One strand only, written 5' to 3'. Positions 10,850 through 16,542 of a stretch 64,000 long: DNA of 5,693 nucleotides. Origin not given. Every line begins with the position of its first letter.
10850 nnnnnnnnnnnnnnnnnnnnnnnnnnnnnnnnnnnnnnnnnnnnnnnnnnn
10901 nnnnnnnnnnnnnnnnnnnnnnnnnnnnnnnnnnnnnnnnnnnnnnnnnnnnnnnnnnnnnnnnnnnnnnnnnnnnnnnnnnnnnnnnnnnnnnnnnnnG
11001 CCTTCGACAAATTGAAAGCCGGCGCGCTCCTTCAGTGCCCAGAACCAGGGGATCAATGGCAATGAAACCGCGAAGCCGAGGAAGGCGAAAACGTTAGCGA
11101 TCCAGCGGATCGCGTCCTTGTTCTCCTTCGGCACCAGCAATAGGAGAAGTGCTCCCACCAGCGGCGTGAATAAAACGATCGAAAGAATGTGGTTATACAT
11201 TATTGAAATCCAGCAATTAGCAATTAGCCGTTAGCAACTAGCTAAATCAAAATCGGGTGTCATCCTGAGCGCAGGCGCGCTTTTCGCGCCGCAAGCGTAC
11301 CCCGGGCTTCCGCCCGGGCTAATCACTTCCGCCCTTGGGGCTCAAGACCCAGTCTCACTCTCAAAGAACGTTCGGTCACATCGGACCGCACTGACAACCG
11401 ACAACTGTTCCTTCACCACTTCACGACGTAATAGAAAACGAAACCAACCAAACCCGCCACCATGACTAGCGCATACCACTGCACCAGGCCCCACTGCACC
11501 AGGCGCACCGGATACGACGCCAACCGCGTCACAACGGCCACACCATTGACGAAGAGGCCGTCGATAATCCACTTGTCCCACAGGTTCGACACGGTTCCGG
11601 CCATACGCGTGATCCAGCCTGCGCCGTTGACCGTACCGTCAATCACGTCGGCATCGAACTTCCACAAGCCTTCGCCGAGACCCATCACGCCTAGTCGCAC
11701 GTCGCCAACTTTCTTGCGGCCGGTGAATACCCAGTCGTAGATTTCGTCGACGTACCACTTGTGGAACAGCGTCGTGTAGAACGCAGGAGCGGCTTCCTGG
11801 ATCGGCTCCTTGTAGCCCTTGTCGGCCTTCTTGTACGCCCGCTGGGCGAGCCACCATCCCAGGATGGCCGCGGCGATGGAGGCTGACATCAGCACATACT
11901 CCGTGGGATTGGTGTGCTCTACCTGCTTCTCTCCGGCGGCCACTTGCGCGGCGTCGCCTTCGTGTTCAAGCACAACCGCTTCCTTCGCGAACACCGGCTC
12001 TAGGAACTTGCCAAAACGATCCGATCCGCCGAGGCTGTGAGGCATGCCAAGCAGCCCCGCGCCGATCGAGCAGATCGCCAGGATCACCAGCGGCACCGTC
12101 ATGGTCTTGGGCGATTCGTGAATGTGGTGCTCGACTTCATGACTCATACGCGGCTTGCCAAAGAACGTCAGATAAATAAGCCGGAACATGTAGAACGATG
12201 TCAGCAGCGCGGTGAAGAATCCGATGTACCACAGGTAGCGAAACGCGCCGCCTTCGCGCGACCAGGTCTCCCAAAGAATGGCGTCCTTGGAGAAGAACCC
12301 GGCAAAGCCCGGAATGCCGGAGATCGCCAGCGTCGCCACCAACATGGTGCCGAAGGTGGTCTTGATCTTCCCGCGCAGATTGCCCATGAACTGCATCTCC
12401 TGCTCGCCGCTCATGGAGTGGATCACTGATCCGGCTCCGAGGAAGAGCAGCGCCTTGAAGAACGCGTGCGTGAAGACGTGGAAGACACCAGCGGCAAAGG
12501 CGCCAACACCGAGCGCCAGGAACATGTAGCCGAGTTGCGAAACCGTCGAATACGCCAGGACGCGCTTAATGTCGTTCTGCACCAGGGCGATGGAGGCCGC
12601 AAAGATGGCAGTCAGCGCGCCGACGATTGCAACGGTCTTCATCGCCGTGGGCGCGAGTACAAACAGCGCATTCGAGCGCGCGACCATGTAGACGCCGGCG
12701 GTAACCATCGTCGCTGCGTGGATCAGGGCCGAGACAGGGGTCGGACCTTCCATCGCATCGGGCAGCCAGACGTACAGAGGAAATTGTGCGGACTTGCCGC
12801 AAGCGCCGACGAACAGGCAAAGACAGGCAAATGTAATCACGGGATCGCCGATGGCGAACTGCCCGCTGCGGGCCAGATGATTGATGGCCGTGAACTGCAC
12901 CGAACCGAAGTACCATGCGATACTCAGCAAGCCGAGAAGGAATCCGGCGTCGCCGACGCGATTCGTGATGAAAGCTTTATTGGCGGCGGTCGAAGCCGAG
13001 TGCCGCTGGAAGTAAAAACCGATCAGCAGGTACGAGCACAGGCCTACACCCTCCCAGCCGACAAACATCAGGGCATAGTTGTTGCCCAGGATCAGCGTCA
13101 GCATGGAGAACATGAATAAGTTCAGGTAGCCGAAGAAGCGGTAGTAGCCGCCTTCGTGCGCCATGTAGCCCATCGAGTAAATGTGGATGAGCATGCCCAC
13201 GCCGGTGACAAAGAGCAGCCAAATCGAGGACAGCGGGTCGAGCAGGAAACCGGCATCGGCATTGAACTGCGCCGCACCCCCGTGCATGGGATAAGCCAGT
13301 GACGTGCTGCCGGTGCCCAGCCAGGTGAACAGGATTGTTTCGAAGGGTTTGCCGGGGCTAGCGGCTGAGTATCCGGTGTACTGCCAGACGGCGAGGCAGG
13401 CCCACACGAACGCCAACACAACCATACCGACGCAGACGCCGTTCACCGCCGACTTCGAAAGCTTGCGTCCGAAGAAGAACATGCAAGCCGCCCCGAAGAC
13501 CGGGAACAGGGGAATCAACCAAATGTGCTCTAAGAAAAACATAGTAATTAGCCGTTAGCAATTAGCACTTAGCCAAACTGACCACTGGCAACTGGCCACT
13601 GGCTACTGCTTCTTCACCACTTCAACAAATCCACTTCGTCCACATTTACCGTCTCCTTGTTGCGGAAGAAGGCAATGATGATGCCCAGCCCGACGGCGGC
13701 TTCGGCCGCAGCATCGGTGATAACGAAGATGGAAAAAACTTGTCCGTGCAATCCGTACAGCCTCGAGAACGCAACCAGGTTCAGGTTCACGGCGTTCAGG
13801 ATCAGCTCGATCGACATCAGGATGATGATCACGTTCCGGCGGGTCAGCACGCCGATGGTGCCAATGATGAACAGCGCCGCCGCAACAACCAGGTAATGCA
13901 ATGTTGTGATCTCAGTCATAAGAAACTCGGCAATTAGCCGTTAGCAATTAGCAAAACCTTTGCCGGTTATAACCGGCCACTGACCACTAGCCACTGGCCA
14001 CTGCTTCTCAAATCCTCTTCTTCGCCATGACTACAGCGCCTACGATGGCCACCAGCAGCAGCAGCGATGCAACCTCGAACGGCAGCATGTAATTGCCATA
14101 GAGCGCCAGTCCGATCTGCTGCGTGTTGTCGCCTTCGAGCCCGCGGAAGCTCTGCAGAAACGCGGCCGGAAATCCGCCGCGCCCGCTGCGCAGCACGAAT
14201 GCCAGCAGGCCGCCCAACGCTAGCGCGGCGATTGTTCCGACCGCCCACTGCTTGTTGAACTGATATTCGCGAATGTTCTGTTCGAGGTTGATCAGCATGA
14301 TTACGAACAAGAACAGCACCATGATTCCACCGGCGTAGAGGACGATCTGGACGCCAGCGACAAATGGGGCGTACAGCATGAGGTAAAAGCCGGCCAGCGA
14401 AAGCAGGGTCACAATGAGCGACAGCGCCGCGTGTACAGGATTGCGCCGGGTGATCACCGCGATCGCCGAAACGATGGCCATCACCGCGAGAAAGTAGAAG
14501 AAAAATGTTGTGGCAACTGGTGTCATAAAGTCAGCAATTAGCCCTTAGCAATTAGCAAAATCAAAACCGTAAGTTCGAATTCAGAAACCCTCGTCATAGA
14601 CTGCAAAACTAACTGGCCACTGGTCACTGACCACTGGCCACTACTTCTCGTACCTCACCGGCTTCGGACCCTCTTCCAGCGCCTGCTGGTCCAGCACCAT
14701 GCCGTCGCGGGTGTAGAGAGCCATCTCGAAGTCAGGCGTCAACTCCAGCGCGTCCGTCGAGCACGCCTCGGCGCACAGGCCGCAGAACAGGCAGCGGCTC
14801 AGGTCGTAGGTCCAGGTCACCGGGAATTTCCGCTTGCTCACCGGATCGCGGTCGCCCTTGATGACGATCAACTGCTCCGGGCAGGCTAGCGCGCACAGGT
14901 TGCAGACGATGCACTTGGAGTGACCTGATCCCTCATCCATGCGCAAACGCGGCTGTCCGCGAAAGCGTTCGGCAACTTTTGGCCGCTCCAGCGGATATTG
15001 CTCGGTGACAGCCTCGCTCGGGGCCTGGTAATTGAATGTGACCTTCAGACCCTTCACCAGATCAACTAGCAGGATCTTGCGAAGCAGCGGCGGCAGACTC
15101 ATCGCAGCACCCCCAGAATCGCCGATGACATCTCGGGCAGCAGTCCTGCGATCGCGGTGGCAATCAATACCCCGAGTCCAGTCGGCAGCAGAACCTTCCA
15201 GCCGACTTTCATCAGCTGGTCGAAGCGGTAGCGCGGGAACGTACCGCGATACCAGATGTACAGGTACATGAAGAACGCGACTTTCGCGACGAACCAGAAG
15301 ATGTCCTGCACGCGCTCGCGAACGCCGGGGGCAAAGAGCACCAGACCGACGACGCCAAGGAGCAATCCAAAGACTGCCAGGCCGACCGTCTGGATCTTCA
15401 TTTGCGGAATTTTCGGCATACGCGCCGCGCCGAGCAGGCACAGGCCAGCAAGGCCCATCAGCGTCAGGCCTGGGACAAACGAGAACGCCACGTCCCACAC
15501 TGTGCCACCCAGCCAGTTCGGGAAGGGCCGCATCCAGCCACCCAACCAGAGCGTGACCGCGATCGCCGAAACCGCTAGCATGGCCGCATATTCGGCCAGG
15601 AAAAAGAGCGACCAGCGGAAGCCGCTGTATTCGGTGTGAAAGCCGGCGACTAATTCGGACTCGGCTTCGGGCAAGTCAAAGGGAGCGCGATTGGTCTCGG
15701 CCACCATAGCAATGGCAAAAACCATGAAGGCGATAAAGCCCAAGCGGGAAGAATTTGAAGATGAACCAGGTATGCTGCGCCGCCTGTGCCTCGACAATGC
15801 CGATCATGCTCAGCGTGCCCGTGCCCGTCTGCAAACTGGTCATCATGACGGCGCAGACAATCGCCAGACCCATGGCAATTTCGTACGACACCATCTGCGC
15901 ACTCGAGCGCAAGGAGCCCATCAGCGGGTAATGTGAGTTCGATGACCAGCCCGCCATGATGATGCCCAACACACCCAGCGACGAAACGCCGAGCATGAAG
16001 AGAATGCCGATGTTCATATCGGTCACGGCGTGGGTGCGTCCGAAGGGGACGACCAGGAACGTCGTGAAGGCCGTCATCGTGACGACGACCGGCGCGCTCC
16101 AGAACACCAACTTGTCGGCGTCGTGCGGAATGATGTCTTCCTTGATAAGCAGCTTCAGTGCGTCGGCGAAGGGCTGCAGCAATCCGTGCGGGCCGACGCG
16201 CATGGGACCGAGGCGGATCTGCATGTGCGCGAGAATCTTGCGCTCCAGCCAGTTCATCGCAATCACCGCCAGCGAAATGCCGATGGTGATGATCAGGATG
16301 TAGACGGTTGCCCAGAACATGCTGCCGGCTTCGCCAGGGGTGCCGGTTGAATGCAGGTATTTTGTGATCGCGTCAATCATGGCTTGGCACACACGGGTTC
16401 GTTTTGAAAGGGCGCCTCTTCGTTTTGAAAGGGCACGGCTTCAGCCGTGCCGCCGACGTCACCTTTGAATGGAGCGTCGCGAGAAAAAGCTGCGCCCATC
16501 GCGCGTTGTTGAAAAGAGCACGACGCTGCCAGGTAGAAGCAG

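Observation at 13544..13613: The whole nuoK-nuoL intercistronic spacer is ten in-phase heptamers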

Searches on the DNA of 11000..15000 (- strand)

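Call 65: search_rna_families(source=window, start=11000, end=15000, threshold=evalue, max_evalue=1)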
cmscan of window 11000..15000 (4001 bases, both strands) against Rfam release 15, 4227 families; matches with E-value up to 1: 1.
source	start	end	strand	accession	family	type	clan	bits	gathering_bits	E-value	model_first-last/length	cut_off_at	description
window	11300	11342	+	RF01687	Acido-Lenti-1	Gene; sRNA;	-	26.2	37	0.0048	1-46/46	no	Acido-Lenti-1 RNA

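Call 67: search_rna_families(sources=[L001, L003, L004, L005, L129, L130, L209, L214], threshold=evalue, max_evalue=0.01)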
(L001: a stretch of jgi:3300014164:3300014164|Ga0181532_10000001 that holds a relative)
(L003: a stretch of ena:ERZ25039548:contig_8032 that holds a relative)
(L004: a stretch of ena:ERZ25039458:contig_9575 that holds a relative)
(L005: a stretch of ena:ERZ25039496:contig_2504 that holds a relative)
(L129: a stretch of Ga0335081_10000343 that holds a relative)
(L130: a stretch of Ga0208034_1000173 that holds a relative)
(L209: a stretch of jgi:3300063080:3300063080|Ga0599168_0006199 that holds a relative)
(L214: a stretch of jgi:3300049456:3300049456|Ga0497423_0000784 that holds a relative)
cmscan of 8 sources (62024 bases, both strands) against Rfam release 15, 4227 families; matches with E-value up to 0.01: 6.
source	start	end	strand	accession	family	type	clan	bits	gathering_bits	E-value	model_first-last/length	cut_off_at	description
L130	3044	3093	-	RF01687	Acido-Lenti-1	Gene; sRNA;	-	50.1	37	2.4e-08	1-46/46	no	Acido-Lenti-1 RNA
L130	4438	4487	-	RF01687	Acido-Lenti-1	Gene; sRNA;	-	47.5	37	1.2e-07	1-46/46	no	Acido-Lenti-1 RNA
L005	4392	4441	-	RF01687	Acido-Lenti-1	Gene; sRNA;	-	45.8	37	3.6e-07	1-46/46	no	Acido-Lenti-1 RNA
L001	3797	3840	-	RF01687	Acido-Lenti-1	Gene; sRNA;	-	39.8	37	1.5e-05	1-46/46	no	Acido-Lenti-1 RNA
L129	4446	4504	-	RF01687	Acido-Lenti-1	Gene; sRNA;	-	35.6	37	0.00021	1-46/46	no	Acido-Lenti-1 RNA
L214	2685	2730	-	RF01687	Acido-Lenti-1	Gene; sRNA;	-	31.8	37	0.0022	1-46/46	no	Acido-Lenti-1 RNA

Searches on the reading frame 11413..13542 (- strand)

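Call 14: search_protein_families(library=pfam, proteins=[window:11413-13542:-])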
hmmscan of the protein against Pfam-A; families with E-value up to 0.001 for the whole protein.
window:11413-13542:- (709 aa): 4 families
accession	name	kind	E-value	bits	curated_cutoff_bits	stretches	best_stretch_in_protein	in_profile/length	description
PF00361.26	Proton_antipo_M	-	1.2e-80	271.3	21.5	1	154-447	2-293/294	NADH:quinone oxidoreductase/Mrp antiporter, TM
PF00662.26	Proton_antipo_N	-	1.6e-18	66.8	24.5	1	91-137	5-51/51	NADH-Ubiquinone oxidoreductase (complex I), chain 5 N-terminus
PF06455.17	NADH5_C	-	7.7e-05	22.8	28.2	1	451-498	1-46/181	NADH dehydrogenase subunit 5 C-terminus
PF01010.25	Proton_antipo_C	-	0.00016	21.8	26.8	1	473-604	92-213/243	NADH-dehyrogenase subunit F, TMs, (complex I) C-terminus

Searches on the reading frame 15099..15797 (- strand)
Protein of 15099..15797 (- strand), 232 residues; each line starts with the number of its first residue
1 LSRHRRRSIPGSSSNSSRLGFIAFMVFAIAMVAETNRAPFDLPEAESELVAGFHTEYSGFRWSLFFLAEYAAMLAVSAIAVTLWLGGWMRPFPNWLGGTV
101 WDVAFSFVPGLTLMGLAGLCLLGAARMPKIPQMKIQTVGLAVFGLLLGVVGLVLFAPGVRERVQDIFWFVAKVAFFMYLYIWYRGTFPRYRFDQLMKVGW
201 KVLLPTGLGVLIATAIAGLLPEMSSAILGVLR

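Call 51: search_protein_families(library=pfam, proteins=[window:15099-15797:-])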
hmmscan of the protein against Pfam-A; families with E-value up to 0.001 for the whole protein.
window:15099-15797:- (232 aa): 1 family
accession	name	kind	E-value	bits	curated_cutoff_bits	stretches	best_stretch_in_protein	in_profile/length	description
PF00146.26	NADHdh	-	3.1e-49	168.4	27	1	20-214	174-297/298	NADH dehydrogenase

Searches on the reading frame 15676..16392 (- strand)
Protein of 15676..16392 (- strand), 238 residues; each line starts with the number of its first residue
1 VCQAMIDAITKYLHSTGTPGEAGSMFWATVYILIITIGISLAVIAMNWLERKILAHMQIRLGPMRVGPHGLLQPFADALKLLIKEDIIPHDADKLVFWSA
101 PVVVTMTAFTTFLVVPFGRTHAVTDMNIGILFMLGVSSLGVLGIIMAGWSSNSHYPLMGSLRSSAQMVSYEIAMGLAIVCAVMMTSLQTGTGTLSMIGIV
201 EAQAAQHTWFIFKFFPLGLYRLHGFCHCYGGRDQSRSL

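Call 51: search_protein_families(library=pfam, proteins=[window:15676-16392:-])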
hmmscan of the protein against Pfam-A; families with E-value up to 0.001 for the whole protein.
window:15676-16392:- (238 aa): 1 family
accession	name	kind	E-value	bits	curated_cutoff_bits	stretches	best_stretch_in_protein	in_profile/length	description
PF00146.26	NADHdh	-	5.8e-65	220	27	1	32-216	3-176/298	NADH dehydrogenase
